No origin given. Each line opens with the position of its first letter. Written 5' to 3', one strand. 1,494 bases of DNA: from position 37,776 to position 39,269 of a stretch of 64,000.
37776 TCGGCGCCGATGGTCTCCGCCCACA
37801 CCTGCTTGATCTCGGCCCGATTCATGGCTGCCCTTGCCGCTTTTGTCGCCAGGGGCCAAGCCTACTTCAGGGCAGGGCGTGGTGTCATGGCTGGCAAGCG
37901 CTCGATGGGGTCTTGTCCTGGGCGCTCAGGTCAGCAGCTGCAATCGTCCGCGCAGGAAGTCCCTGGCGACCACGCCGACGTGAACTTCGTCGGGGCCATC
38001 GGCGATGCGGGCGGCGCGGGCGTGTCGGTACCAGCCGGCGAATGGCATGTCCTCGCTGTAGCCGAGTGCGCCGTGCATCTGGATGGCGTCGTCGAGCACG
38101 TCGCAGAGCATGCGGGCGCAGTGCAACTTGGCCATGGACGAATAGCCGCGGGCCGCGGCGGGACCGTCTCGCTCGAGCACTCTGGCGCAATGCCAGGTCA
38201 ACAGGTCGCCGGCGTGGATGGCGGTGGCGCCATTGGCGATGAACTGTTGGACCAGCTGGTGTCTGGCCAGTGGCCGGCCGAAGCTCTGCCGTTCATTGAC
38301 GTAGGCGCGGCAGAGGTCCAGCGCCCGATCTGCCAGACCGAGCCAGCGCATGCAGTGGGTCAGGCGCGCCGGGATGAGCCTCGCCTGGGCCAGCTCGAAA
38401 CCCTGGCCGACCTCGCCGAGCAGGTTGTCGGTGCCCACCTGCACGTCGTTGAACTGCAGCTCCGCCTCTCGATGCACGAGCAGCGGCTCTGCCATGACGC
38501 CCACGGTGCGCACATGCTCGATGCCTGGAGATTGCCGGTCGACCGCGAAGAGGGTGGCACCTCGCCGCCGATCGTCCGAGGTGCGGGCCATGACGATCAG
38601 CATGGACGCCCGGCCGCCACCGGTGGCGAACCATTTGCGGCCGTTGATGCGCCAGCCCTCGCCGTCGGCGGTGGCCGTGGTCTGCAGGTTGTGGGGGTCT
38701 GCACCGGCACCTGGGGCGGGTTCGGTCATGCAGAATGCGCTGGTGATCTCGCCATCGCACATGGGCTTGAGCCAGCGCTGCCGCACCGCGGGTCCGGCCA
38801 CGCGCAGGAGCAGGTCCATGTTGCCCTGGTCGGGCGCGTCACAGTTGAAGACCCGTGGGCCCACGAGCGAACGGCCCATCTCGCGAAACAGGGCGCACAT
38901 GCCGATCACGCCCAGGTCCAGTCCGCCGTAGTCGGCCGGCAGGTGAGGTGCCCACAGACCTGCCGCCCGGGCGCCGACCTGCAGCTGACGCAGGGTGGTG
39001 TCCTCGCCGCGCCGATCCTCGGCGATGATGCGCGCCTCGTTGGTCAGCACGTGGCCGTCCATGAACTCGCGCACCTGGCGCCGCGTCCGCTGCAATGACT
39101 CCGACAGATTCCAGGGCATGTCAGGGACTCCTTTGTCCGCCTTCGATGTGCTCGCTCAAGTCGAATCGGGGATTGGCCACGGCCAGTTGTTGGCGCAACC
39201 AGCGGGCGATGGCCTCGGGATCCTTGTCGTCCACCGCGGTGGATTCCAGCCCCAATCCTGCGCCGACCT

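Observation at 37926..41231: Phosphotransferase - small protein - acyl-CoA dehydrogenase operon with divergent enoyl-CoA hydratase: a split bacterial ACAD10/11-like module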

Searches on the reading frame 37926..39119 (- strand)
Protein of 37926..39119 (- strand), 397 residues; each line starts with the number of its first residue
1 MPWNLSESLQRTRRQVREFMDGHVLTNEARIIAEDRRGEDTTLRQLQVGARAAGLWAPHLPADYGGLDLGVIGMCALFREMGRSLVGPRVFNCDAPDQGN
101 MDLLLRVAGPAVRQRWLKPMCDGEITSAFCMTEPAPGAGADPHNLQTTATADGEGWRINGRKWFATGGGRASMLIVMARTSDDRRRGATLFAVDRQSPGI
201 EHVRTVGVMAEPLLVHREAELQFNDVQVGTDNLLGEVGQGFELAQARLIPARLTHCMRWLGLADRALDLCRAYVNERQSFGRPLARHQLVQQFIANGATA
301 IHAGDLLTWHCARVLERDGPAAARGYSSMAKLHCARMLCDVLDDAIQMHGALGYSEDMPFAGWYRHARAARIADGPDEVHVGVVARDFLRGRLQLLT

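Call 4: search_protein_families(library=pfam, proteins=[window:37926-39119:-], max_evalue=0.01)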
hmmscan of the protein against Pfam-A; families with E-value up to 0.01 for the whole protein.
window:37926-39119:- (397 aa): 4 families
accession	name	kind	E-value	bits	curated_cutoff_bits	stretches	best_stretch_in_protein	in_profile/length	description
PF00441.29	Acyl-CoA_dh_1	-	2e-42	145.3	22.4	1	238-387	1-148/150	Acyl-CoA dehydrogenase, C-terminal domain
PF02770.24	Acyl-CoA_dh_M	-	4.4e-20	72.1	33.3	1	128-225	1-96/97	Acyl-CoA dehydrogenase, middle domain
PF02771.21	Acyl-CoA_dh_N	-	3.6e-12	47.1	22.9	1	7-124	2-113/113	Acyl-CoA dehydrogenase, N-terminal domain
PF08028.16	Acyl-CoA_dh_2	-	9.4e-12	45.8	22.7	1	253-371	1-127/134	Acyl-CoA dehydrogenase, C-terminal domain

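Call 7: search_protein_families(library=ncbifam, proteins=[window:37926-39119:-], max_evalue=0.01)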
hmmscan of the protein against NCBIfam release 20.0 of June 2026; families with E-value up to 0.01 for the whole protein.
window:37926-39119:- (397 aa): 20 families
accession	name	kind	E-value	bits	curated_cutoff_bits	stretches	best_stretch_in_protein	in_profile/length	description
NF042972.1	AcrlCoAredClosAcrC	equivalog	7.5e-54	182.8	640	1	1-389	1-377/378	acryloyl-CoA reductase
NF043006.1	CyhCrbnylCoADH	equivalog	4.8e-48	164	650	1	99-388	93-375/380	cyclohexane-1-carbonyl-CoA dehydrogenase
NF042439.1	SulpropCoADesulf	equivalog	4.4e-42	144.2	600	1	51-393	34-375/379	3-sulfinopropanoyl-CoA desulfinase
NF045552.1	GlutCoADH_Des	equivalog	3.8e-41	141.5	470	1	1-389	1-380/387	glutaryl-CoA dehydrogenase Acd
NF008997.0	PRK12341.1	equivalog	6.2e-41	140.7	537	1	115-390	108-378/382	acyl-CoA dehydrogenase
NF058590.1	AcCoDHFadEBacil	equivalog_domain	5.7e-38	130.8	600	1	2-390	18-412/586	acyl-CoA dehydrogenase FadE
NF002885.1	PRK03354.1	equivalog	4.4e-37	128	540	1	59-390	55-375/378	crotonobetainyl-CoA dehydrogenase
NF045652.1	ProlPCPDhRedW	equivalog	8.4e-35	120.3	650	1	35-387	29-372/376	L-prolyl-[peptidyl-carrier protein] dehydrogenase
TIGR03207.1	cyc_hxne_CoA_dh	equivalog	5.5e-33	114.2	575.35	1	52-387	43-370/372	cyclohexanecarboxyl-CoA dehydrogenase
NF053553.1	prodigi_MBC_PigA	equivalog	5.6e-31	108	500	1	2-387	2-378/381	prodigiosin MBC biosynthesis dehydrogenase PigA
NF052270.1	Staph_DH_FadE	equivalog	1.1e-22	80.4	600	1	113-387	126-392/400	acyl-CoA dehydrogenase FadE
TIGR03203.1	pimD_small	equivalog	2.3e-19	69.7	652.7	1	104-364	96-352/378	pimeloyl-CoA dehydrogenase small subunit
TIGR03204.1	pimC_large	equivalog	1.8e-14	53.5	623.85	1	8-306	7-296/395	pimeloyl-CoA dehydrogenase large subunit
NF037942.1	ac_ACP_DH_MbtN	equivalog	3.9e-14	52.2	700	1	113-385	93-362/376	mycobactin biosynthesis acyl-ACP dehydrogenase MbtN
NF049984.1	Rv1679_FadE16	equivalog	5.1e-10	39.1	600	1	51-372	34-349/371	Rv1679 family acyl-CoA dehydrogenase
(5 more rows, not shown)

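Call 8: search_solved_structures(query=window:37926-39119:-, max_evalue=1e-10)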
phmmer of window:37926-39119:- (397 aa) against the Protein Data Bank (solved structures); distinct sequences matched with E-value up to 1e-10: 82 (the best 60 are shown).
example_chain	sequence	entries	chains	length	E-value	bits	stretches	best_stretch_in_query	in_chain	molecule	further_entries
8v3u_A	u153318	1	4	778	4.1e-72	246.3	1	13-395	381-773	Acyl-Coenzyme A dehydrogenase family, member 11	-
8v3v_A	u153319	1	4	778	2e-71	244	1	13-395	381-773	Acyl-Coenzyme A dehydrogenase family, member 11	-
2wbi_A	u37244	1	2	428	8.7e-68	232.1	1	15-396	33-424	ACYL-COA DEHYDROGENASE FAMILY MEMBER 11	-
4hr3_A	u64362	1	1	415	2.9e-66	227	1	42-387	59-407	Putative acyl-CoA dehydrogenase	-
4n5f_A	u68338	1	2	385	3.8e-46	160.8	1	104-387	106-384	Putative acyl-CoA dehydrogenase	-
4m9a_A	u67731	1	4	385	1.7e-45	158.6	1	58-387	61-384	Acyl-CoA dehydrogenase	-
1jqi_A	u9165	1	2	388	1.7e-43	152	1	7-390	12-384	short chain acyl-CoA dehydrogenase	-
1ukw_A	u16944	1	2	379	4.6e-43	150.6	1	53-389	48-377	acyl-CoA dehydrogenase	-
8i4p_A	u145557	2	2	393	1.4e-42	149.1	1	46-390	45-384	Acyl-CoA dehydrogenase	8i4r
3pfd_A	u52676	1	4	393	1.5e-42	149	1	49-390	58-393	Acyl-CoA dehydrogenase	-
7y0a_A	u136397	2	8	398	1.7e-42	148.8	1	52-391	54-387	Short-chain specific acyl-CoA dehydrogenase, mitochondrial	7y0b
7w0j_A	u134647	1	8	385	1.9e-42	148.6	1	46-390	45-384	Acyl-CoA dehydrogenase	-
5ol2_C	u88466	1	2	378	2.2e-42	148.4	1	45-386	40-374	Acyl-CoA dehydrogenase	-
8sgs_A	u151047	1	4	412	2.7e-42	148.1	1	52-390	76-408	Short-chain specific acyl-CoA dehydrogenase, mitochondrial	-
2vig_A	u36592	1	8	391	1.1e-41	146.1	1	52-391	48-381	SHORT-CHAIN SPECIFIC ACYL-COA DEHYDROGENASE,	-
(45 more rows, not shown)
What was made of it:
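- On LvaC / ACAD10/11-type ACAD: 246 bits to ACAD11 against 161 or less for all other solved ACADs (call 8).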

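Call 28: search_solved_structures(query=window:37926-39119:-, max_evalue=1e-60, show_alignments=1)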
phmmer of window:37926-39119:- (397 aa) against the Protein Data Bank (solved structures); distinct sequences matched with E-value up to 1e-60: 4.
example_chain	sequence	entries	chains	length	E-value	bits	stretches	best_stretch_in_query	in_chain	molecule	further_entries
8v3u_A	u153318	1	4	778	4.1e-72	246.3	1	13-395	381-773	Acyl-Coenzyme A dehydrogenase family, member 11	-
8v3v_A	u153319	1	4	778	2e-71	244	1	13-395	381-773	Acyl-Coenzyme A dehydrogenase family, member 11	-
2wbi_A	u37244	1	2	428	8.7e-68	232.1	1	15-396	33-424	ACYL-COA DEHYDROGENASE FAMILY MEMBER 11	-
4hr3_A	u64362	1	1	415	2.9e-66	227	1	42-387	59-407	Putative acyl-CoA dehydrogenase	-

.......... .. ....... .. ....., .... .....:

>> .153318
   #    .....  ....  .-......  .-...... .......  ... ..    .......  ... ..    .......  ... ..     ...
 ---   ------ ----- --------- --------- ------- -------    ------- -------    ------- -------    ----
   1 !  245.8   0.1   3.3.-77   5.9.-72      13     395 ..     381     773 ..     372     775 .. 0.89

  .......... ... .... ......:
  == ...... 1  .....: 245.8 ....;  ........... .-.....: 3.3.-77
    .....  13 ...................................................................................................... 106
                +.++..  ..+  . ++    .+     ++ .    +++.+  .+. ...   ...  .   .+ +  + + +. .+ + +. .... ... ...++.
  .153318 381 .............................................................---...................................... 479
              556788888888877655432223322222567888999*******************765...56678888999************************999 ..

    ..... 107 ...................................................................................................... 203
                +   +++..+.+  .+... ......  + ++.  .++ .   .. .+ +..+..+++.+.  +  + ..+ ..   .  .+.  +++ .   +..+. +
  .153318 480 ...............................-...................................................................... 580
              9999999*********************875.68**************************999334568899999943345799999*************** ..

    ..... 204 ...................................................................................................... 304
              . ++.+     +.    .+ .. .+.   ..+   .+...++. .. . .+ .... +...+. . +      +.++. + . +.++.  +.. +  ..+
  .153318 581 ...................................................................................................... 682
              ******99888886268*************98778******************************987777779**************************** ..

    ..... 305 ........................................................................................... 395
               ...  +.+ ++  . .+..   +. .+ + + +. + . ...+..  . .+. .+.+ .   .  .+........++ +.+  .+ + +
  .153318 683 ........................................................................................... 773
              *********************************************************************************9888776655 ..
